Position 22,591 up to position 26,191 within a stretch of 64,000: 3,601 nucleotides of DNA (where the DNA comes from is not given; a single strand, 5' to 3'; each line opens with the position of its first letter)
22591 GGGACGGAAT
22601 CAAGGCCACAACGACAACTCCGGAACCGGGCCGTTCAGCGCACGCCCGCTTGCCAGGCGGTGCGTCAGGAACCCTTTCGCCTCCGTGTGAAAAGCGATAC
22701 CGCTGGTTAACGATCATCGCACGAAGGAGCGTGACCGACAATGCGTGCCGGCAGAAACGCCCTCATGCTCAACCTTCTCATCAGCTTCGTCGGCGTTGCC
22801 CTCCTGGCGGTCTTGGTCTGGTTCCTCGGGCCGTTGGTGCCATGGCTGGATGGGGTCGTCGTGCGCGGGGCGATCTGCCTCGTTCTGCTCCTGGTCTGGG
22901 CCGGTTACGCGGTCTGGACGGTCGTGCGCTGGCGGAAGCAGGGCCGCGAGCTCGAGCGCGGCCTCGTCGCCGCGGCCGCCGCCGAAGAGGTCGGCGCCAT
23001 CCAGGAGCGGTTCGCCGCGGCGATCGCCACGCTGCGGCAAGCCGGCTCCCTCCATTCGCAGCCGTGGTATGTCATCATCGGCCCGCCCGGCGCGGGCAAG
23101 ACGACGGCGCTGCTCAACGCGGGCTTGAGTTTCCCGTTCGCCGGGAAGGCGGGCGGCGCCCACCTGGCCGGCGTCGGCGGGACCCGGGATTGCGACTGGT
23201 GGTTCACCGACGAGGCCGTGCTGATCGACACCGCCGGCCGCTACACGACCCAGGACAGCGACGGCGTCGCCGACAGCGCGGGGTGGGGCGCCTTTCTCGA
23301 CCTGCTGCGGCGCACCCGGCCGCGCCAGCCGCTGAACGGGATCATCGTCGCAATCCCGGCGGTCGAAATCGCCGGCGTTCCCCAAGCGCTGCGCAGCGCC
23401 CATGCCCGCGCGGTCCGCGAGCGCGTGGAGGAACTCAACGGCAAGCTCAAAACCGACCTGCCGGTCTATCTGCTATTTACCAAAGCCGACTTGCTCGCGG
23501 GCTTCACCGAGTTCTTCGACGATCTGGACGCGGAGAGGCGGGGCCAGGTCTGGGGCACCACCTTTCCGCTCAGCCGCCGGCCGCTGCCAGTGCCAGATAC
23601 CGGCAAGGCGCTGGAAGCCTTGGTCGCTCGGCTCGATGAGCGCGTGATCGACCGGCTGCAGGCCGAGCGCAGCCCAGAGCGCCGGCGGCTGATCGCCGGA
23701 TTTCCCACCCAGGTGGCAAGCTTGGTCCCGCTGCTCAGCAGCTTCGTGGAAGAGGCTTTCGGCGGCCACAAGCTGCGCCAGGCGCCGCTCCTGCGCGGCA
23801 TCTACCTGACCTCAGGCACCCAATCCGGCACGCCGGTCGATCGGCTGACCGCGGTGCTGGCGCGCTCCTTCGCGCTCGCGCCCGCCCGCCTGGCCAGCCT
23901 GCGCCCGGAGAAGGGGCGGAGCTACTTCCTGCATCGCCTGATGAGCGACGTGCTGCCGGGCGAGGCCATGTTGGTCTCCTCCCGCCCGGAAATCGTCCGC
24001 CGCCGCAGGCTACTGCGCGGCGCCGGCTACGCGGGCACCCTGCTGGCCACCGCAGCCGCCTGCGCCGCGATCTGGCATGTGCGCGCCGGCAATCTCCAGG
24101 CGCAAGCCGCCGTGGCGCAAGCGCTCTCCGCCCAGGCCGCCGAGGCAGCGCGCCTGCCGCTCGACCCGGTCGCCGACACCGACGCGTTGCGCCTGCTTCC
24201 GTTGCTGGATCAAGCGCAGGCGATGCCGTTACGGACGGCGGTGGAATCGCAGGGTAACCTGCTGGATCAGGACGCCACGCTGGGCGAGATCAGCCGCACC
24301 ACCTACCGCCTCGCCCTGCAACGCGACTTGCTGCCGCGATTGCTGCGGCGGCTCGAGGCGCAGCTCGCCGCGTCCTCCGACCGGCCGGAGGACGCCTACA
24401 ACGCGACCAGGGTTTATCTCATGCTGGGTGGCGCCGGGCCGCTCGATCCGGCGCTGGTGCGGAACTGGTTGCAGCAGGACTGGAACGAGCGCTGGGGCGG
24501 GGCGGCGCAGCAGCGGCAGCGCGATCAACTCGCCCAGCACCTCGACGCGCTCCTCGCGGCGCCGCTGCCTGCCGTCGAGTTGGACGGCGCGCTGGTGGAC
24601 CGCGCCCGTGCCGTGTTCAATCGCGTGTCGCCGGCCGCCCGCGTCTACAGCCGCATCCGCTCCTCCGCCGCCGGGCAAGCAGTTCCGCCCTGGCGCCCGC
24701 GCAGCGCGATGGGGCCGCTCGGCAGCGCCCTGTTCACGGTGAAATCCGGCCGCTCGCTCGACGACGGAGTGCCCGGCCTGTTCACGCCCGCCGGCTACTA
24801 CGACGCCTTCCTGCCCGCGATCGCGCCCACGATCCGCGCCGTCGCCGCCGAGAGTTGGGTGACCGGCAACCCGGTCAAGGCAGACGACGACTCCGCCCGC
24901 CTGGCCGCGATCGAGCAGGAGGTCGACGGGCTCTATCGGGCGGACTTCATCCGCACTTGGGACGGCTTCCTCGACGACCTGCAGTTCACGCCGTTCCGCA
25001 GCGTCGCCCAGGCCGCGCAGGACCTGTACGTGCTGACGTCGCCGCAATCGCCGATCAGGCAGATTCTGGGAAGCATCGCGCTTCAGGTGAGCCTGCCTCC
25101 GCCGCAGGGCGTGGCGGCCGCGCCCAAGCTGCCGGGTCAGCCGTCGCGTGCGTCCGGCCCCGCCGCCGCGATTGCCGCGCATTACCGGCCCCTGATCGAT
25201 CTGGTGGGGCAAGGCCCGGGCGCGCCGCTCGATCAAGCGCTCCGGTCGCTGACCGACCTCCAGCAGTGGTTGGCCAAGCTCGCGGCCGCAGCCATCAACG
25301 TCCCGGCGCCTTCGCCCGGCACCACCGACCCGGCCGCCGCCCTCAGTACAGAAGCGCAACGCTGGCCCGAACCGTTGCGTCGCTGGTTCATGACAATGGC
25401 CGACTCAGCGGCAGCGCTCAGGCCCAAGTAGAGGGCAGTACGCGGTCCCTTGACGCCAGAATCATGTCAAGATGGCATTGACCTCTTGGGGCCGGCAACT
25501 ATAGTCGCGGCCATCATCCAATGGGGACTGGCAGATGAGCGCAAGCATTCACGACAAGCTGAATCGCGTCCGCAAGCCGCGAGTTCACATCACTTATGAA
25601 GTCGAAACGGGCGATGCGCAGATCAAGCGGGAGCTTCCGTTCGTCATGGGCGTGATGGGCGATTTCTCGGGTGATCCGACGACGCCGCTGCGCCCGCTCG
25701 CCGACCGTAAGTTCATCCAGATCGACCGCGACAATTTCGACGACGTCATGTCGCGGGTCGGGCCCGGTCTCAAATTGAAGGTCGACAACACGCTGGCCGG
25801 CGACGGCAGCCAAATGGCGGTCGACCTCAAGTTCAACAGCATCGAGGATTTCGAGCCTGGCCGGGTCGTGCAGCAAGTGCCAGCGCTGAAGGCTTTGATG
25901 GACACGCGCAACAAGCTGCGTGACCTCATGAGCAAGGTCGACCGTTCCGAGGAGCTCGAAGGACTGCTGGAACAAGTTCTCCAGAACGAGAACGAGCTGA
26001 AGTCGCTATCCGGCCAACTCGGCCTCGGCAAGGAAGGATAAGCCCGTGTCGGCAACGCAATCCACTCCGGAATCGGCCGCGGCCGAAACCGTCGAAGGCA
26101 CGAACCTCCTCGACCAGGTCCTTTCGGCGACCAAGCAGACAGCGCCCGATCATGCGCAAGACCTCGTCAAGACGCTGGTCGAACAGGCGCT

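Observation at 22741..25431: Intact-looking TssM paralogue that stops exactly before the IcmF_C/TssJ-binding domain, heading the tssB operon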

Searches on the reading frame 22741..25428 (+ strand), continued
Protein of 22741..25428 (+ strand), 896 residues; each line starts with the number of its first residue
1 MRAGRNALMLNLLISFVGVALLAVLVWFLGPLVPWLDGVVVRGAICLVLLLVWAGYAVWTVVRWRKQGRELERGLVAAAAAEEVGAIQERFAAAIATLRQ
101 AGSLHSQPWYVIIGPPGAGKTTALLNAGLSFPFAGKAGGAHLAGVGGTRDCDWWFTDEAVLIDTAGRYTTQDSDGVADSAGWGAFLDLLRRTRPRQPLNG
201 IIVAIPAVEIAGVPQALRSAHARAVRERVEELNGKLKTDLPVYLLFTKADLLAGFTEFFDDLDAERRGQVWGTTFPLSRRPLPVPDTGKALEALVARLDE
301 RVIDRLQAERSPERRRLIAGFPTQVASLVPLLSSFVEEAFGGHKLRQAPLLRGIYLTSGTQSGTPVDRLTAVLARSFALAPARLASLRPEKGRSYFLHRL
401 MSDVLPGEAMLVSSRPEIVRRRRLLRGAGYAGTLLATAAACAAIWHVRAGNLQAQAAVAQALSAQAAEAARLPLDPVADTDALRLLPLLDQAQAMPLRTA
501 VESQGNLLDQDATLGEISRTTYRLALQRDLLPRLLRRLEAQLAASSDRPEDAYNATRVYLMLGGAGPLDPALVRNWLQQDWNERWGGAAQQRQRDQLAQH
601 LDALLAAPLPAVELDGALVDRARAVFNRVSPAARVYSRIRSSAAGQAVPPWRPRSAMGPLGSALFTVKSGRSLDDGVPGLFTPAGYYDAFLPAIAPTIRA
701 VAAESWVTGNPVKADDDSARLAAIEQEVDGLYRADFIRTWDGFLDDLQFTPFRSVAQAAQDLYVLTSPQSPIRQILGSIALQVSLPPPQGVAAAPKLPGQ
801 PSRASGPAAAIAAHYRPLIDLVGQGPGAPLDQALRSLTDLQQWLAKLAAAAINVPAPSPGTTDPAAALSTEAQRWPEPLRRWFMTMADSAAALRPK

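Call 87: find_encoding_contigs(protein=P0288, flank=10000, max_places=1)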
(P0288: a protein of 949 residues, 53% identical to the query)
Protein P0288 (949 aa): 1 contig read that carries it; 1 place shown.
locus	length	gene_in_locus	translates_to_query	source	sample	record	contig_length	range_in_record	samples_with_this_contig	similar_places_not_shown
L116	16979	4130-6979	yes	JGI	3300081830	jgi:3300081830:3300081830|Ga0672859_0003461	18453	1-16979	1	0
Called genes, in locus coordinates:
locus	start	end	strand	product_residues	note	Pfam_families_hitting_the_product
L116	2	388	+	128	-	?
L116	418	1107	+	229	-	PF05638:T6SS_HCP (weak)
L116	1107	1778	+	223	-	PF05638:T6SS_HCP (weak)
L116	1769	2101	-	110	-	-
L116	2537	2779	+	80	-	-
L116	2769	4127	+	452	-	PF09850:DotU, PF00691:OmpA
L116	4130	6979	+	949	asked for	PF14331:IcmF-related_N, PF06761:IcmF-related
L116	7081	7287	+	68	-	-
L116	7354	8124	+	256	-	PF01832:Glucosaminidase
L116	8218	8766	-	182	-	-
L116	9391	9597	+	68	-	-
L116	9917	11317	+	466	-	-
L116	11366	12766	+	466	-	-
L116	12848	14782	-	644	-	PF00069:Pkinase, PF01636:APH (faint), PF07714:PK_Tyr_Ser-Thr, PF13180:PDZ_2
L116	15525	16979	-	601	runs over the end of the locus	PF13489:Methyltransf_23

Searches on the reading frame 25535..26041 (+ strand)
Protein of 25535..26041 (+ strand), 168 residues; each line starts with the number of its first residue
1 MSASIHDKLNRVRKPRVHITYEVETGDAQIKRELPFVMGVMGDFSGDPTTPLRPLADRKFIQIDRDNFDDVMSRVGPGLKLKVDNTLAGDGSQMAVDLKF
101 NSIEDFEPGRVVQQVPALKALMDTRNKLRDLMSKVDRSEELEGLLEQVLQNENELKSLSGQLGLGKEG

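Call 12: search_protein_families(library=pfam, proteins=[window:25535-26041:+], max_evalue=0.001)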
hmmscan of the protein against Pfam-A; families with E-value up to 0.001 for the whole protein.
window:25535-26041:+ (168 aa): 1 family
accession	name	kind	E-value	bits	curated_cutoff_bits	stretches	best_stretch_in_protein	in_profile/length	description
PF05591.17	T6SS_VipA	-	1e-62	211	24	1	10-162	2-154/155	Type VI secretion system, VipA, VC_A0107 or Hcp2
